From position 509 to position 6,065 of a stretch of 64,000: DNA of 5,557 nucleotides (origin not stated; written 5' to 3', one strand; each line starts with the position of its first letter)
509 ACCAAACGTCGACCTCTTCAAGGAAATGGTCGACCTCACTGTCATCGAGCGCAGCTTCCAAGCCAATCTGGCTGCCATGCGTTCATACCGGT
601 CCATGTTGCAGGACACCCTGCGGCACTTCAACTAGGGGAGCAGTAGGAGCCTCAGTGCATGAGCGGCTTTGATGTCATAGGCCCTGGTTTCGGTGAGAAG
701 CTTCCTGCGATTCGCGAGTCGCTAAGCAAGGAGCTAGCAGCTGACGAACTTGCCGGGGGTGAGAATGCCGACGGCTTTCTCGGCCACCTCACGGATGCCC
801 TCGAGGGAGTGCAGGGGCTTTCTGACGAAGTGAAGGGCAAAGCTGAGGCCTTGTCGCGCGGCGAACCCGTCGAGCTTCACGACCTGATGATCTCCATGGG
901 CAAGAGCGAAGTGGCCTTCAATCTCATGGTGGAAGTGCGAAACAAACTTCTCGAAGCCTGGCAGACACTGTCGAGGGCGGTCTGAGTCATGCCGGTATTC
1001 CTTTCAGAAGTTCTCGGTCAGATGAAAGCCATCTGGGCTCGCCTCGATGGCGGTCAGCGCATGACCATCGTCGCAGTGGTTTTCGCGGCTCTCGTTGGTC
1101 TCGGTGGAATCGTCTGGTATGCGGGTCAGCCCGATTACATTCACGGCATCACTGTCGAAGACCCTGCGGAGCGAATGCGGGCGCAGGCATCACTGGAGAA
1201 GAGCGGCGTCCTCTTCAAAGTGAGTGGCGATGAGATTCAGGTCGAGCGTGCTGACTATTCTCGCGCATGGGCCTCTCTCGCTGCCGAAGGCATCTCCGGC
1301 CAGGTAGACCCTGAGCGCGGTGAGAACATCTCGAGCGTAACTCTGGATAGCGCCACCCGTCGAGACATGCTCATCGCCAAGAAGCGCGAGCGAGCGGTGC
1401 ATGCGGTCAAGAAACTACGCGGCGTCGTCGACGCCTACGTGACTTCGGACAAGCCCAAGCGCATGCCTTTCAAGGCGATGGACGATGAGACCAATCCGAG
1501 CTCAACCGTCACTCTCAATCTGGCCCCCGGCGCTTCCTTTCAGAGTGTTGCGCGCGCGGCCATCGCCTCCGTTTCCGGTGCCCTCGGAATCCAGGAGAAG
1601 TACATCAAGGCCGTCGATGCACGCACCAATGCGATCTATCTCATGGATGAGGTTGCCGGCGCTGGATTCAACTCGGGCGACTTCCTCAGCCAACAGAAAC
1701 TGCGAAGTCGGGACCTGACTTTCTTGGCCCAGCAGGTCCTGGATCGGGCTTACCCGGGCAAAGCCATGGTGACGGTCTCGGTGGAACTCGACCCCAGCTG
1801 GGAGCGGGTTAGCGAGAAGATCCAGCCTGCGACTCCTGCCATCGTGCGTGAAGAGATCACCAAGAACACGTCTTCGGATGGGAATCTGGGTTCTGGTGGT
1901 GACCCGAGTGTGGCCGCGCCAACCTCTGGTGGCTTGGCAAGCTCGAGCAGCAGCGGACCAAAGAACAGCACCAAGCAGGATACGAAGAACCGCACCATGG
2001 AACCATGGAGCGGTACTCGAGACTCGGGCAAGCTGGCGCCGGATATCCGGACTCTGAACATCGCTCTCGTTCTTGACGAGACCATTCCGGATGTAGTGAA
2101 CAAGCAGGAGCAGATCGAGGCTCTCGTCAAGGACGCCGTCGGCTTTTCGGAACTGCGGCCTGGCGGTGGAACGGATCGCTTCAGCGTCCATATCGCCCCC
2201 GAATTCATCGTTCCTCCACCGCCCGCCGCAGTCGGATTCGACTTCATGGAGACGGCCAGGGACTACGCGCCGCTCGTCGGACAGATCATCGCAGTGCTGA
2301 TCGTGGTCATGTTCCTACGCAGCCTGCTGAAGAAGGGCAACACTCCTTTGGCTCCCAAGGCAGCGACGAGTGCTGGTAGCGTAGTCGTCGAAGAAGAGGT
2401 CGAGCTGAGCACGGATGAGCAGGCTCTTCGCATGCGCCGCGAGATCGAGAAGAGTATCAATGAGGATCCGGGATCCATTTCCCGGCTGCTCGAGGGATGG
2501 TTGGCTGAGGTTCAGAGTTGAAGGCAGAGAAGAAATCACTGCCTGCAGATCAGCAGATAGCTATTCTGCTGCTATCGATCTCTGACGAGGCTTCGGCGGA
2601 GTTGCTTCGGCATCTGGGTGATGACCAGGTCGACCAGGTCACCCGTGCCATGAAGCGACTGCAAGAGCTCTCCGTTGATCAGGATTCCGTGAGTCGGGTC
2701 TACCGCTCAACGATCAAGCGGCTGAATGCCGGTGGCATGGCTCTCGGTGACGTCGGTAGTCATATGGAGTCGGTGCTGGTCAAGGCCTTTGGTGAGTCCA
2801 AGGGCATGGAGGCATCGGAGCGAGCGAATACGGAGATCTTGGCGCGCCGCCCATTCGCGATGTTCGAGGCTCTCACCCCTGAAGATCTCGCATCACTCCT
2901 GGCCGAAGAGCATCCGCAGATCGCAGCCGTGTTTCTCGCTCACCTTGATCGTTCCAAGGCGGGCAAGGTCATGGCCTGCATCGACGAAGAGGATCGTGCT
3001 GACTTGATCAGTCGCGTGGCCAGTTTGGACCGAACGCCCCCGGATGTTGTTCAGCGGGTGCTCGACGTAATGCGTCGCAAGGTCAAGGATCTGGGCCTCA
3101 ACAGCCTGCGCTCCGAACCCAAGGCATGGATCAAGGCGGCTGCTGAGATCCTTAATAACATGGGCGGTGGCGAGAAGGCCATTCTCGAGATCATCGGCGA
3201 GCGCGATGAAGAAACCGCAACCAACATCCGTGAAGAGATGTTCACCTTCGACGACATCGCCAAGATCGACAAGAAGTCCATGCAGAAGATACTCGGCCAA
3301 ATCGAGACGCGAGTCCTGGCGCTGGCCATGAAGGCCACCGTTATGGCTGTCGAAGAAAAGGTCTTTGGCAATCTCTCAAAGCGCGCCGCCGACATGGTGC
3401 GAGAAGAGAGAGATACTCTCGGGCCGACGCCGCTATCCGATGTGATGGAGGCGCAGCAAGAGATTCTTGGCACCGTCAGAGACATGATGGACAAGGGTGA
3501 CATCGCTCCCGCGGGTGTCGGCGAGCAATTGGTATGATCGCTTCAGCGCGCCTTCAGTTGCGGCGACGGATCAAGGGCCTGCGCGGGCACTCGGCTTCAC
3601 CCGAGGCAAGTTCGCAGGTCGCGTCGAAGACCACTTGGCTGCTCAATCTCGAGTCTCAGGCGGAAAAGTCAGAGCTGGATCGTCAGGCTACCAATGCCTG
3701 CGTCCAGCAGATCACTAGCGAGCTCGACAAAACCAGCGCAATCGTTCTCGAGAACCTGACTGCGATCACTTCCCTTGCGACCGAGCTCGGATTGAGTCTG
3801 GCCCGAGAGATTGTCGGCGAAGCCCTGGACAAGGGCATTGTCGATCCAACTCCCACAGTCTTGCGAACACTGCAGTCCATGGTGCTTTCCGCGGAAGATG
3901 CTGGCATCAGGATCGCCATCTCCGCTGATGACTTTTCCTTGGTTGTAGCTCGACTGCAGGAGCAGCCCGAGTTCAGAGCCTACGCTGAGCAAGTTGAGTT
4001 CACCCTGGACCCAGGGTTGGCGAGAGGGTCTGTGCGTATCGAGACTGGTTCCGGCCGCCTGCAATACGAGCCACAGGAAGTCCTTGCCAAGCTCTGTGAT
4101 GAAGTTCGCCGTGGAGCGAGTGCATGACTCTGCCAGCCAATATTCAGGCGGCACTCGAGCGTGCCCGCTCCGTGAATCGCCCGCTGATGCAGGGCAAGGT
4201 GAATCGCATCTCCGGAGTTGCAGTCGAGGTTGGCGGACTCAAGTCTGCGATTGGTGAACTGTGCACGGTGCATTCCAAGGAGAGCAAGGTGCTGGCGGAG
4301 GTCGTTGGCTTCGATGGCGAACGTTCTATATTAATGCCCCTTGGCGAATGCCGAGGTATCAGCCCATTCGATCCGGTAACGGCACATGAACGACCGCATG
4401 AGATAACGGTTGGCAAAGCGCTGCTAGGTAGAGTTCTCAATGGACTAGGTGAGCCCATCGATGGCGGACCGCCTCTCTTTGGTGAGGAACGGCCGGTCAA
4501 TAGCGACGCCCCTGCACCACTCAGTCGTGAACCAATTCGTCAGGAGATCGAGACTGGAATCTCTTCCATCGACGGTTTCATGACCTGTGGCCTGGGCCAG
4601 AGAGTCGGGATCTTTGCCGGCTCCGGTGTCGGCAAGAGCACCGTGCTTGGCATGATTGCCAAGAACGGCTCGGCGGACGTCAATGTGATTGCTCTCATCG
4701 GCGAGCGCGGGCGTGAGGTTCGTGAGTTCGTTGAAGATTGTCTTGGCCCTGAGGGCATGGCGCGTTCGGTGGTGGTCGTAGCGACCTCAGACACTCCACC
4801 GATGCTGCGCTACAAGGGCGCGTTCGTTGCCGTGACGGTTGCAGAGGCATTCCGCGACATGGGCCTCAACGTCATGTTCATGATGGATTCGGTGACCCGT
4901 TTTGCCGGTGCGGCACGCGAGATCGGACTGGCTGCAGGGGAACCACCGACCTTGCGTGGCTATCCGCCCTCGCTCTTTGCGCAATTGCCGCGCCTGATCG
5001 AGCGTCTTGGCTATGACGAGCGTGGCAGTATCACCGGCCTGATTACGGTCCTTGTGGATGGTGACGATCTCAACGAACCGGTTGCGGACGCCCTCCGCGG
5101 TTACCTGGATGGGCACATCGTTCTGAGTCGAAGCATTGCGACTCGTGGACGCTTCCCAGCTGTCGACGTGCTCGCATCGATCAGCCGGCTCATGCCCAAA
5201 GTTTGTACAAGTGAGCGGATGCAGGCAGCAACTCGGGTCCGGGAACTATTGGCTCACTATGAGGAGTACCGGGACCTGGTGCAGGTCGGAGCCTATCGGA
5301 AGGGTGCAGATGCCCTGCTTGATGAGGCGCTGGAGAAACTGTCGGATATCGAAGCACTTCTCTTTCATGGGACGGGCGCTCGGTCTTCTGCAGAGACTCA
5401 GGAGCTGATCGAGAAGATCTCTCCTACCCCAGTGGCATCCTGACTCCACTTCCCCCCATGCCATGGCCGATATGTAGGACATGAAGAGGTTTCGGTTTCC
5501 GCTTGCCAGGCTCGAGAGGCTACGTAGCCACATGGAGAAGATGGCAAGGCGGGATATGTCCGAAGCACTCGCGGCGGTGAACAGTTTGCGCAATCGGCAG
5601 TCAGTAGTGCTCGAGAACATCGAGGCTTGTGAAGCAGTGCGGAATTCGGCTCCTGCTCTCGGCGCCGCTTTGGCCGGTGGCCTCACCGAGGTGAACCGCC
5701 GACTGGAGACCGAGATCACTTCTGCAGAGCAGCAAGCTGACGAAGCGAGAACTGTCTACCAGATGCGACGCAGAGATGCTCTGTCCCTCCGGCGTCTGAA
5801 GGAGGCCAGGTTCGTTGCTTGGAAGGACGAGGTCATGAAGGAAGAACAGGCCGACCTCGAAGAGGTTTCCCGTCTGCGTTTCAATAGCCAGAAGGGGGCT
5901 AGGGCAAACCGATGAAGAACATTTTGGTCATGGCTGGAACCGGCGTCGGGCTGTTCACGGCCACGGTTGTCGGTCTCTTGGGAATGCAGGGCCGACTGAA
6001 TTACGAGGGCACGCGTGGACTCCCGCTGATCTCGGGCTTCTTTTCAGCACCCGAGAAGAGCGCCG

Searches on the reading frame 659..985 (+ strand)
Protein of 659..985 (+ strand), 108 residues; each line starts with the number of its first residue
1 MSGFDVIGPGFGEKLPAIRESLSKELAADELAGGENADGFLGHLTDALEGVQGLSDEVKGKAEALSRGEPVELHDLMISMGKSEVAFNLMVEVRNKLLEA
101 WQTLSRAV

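Call 73: search_protein_families(library=pfam, proteins=[window:659-985:+], max_evalue=0.05)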
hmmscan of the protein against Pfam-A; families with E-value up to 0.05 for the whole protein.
window:659-985:+ (108 aa): 1 family
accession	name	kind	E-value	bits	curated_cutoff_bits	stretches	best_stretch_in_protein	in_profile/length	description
PF02049.23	FliE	-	1.9e-18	66.8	22.4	1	32-106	12-86/89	Flagellar hook-basal body complex protein FliE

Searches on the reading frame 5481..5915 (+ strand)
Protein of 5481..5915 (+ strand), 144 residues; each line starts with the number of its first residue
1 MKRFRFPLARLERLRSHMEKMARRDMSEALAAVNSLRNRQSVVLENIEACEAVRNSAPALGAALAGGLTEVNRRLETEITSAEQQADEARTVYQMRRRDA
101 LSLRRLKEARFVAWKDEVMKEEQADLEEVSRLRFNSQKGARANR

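Call 13: search_protein_families(library=pfam, proteins=[window:5481-5915:+], max_evalue=0.0001)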
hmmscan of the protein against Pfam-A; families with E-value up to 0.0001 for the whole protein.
window:5481-5915:+ (144 aa): 0 families

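Call 73: search_protein_families(library=pfam, proteins=[window:5481-5915:+], max_evalue=0.05)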
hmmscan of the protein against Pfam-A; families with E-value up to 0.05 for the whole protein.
window:5481-5915:+ (144 aa): 2 families
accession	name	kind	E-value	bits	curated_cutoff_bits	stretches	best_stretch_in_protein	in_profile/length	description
PF02050.21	FliJ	-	0.0024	18.5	28.4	1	75-134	64-123/123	Flagellar FliJ protein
PF01865.21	PhoU_div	-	0.038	13.8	24.4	0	43-90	13-60/214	Protein of unknown function DUF47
